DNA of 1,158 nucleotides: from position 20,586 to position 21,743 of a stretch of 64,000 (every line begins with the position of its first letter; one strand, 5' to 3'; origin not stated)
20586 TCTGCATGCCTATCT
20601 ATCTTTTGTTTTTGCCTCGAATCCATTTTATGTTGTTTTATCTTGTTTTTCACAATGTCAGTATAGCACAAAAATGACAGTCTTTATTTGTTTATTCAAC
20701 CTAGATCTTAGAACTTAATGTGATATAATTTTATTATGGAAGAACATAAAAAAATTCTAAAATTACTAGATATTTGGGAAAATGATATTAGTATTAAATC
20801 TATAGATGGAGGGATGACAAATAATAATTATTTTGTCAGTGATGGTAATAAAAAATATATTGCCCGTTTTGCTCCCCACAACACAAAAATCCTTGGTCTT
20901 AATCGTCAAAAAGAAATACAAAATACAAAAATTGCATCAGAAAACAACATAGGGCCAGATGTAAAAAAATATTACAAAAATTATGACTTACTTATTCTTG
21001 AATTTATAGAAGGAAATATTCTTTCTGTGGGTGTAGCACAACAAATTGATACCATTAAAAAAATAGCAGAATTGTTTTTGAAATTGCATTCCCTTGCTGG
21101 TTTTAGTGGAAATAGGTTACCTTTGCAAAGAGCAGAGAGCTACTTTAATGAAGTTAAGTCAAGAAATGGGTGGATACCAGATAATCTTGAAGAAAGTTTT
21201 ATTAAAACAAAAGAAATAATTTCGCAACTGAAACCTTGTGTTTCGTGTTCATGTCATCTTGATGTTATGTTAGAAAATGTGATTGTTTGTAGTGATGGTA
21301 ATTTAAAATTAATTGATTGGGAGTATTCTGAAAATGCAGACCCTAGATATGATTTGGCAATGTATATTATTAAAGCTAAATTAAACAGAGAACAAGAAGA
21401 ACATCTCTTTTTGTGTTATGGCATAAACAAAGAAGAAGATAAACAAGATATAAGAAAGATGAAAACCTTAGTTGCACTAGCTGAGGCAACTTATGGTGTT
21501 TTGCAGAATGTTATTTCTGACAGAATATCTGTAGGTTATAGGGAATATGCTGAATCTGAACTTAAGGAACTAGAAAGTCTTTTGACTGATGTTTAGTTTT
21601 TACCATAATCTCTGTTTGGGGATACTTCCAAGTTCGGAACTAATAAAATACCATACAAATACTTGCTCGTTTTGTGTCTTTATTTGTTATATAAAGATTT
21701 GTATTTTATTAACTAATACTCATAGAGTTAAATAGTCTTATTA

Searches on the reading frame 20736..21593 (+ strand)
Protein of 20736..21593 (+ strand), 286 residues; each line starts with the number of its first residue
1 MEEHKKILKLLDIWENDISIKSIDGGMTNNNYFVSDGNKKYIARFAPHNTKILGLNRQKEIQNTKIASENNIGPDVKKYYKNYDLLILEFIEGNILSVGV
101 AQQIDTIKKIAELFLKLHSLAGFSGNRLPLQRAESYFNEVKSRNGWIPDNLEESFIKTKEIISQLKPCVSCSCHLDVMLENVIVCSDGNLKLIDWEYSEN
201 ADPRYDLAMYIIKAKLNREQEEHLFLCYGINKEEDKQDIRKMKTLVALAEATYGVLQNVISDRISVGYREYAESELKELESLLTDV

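Call 10: search_protein_families(library=pfam, proteins=[window:20736-21593:+], max_evalue=0.001)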
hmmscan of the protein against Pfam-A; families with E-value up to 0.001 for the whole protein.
window:20736-21593:+ (286 aa): 2 families
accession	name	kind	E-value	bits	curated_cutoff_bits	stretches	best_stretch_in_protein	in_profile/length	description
PF01633.27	Choline_kinase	-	3e-18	66.6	29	1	20-224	1-217/300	Choline/ethanolamine kinase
PF01636.29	APH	-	2.3e-16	60.7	23.2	1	20-211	2-210/239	Phosphotransferase enzyme family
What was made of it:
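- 20736..21596 (+): Choline/APH-family small-molecule kinase (286 aa) with its own extended -10 (TGaTATAAT at 20721-20729) 6 nt before the ATG. It is an independent cargo gene. Pfam Choline_kinase and APH (call 10).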

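Call 28: find_homologous_proteins(query=window:20736-21593:+, max_evalue=1e-10)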
Query window:20736-21593:+ (286 aa): 6 proteins with E <= 1e-10 among 1097 candidates.
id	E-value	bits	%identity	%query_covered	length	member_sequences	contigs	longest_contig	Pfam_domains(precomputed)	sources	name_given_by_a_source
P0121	6.3e-174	595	99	94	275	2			PF01633.27,PF01636.30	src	-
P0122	9.1e-126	437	69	99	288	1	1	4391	PF01633.27,PF01636.30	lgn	-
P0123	4.4e-122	425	68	99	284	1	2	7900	PF01633.27,PF01636.30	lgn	-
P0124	3.9e-68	248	45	99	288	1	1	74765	PF01633.27,PF01636.30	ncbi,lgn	-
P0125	5.7e-66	241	45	98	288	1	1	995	PF01633.27,PF01636.30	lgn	-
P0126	2.4e-54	203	39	99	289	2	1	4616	PF01633.27,PF01636.30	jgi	-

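Call 29: find_encoding_contigs(protein=P0123, flank=6000, max_places=3)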
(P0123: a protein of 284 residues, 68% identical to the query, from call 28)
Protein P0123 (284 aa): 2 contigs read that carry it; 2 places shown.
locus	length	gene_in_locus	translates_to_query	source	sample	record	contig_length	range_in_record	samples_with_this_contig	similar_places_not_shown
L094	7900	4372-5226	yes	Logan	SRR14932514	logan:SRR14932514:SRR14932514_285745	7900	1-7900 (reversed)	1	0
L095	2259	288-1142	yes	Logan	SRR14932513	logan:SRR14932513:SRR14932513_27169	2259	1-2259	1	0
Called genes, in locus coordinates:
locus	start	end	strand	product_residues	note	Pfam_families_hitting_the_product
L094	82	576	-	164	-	-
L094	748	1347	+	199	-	PF07155:ECF-ribofla_trS (weak)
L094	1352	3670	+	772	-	PF03477:ATP-cone, PF17975:RNR_Alpha (weak), PF21995:RNR-II_ins_dom (weak), PF02867:Ribonuc_red_lgC (faint)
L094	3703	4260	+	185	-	PF01923:Cob_adeno_trans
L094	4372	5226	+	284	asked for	PF01633:Choline_kinase, PF01636:APH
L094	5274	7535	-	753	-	PF17191:RecG_wedge, PF01336:tRNA_anti-codon, PF00270:DEAD, PF04851:ResIII, PF00271:Helicase_C, PF19833:RecG_dom3_C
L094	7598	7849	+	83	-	PF06103:DUF948 (weak)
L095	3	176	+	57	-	?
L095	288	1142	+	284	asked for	PF01633:Choline_kinase, PF01636:APH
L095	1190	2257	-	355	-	?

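Call 30: find_encoding_contigs(protein=P0122, flank=5000, max_places=3)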
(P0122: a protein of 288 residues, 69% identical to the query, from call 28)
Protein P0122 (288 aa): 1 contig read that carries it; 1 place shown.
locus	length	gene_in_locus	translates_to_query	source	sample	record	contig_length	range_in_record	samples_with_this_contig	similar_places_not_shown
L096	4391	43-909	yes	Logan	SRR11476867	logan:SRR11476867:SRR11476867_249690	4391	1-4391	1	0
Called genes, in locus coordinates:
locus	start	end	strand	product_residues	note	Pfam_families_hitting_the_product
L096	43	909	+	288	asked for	PF01633:Choline_kinase, PF01636:APH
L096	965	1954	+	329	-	-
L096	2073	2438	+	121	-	-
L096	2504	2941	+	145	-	-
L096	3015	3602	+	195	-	-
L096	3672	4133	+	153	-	PF11969:DcpS_C (weak), PF01230:HIT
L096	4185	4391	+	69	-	?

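Call 31: find_encoding_contigs(protein=P0124, flank=5000, max_places=2)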
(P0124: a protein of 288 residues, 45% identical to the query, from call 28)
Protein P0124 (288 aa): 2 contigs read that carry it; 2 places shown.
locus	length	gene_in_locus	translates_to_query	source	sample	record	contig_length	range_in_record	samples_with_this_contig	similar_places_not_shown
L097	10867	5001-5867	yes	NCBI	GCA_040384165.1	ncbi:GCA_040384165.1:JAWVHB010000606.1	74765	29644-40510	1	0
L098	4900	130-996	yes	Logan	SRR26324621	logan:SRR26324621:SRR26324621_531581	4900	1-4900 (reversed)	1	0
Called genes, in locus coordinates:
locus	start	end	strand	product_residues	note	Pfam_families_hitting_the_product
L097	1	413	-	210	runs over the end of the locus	-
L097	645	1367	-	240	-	-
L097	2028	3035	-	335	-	PF01068:DNA_ligase_A_M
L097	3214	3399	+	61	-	-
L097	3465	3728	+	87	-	-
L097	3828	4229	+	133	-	PF07681:DoxX (weak)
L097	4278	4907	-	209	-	-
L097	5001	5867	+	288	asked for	PF01633:Choline_kinase, PF01636:APH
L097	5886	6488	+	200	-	PF01161:PBP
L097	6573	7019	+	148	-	-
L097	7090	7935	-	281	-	PF00551:Formyl_trans_N, PF02911:Formyl_trans_C (faint)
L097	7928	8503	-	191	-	PF01327:Pep_deformylase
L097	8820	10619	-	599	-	-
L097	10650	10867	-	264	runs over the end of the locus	-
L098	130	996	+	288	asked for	PF01633:Choline_kinase, PF01636:APH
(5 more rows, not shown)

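Call 66: search_protein_families(library=ncbifam, proteins=[window:20736-21593:+], max_evalue=0.001)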
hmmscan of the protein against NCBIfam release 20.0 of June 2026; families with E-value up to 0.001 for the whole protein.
window:20736-21593:+ (286 aa): 6 families
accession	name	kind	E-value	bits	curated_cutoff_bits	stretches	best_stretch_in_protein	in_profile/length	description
NF041256.1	GntI_guanitoxin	equivalog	5.9e-42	143.9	357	1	7-278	4-281/282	guanitoxin biosynthesis pre-guanitoxin N-oxide kinase GntI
TIGR02721.1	ycfN_thiK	equivalog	1.5e-27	96.4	299.45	1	23-235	4-208/256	thiamine kinase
NF007620.0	PRK10271.1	equivalog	2.7e-07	30.5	206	1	20-220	25-212/274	thiamine kinase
NF003558.0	PRK05231.1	equivalog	1.1e-05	24.6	271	1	18-211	25-228/322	homoserine kinase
TIGR00938.1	thrB_alt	equivalog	5.9e-05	22.5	255.9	1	3-211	11-228/307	homoserine kinase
NF033068.1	APH_3p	equivalog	0.00017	21.2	205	1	172-236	177-244/255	APH(3') family aminoglycoside O-phosphotransferase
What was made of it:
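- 20736..21596 (+): NCBIfam matches are all below cut-off, the best being GntI and thiamine kinase (call 66).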

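Call 67: search_protein_families(library=padloc, proteins=[window:20736-21593:+], max_evalue=0.001)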
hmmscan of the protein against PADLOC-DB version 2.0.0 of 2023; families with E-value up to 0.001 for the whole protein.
window:20736-21593:+ (286 aa): 0 families
